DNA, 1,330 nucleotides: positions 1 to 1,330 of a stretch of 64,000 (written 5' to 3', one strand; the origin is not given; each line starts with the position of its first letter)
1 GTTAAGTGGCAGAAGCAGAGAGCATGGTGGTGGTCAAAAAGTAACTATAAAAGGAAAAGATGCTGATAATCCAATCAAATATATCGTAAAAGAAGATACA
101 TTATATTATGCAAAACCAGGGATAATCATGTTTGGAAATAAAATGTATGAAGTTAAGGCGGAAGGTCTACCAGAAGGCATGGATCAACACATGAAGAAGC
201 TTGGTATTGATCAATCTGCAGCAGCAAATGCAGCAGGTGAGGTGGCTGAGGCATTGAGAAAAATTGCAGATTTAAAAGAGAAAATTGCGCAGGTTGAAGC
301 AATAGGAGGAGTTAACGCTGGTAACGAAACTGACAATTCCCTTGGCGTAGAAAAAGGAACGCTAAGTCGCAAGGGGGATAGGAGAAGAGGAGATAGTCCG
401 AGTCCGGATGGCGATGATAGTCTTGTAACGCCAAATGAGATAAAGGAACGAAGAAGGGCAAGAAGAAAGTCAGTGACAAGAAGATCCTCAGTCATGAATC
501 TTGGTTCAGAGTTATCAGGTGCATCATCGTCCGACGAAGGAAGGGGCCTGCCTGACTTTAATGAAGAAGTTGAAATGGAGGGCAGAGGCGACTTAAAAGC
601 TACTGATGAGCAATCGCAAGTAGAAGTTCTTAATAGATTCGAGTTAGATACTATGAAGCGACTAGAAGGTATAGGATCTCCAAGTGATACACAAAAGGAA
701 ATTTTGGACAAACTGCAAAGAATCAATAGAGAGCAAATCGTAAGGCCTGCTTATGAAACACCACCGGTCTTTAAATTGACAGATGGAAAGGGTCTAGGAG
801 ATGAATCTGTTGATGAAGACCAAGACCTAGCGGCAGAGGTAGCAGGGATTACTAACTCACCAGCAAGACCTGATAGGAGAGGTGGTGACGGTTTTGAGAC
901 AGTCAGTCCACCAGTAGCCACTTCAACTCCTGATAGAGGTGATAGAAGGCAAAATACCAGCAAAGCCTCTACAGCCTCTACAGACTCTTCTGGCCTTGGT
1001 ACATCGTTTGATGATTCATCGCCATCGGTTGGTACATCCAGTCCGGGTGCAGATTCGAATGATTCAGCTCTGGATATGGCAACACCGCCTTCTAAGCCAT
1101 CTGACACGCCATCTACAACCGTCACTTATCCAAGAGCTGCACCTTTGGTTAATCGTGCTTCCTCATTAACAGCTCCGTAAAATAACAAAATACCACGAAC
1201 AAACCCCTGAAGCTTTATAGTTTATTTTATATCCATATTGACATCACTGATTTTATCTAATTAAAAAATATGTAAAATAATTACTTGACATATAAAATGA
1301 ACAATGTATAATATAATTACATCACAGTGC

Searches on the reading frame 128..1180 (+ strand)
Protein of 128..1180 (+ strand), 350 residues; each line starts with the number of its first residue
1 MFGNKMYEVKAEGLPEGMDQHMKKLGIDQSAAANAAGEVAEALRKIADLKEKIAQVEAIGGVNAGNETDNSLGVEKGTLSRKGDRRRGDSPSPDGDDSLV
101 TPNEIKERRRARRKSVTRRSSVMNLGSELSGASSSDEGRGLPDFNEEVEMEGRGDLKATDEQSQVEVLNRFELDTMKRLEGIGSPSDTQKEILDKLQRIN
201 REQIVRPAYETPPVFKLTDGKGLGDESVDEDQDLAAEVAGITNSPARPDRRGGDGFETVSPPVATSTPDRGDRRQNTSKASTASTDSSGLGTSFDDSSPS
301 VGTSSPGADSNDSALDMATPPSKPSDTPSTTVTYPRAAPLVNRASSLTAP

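Call 43: search_protein_families(library=pfam, proteins=[window:128-1180:+], max_evalue=0.00001)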
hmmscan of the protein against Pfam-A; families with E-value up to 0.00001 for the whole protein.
window:128-1180:+ (350 aa): 0 families

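Call 92: find_encoding_contigs(protein=window:128-1180:+, flank=10000, max_places=4)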
Protein window:128-1180:+ (350 aa): no gene with exactly this product is on record in the collection.
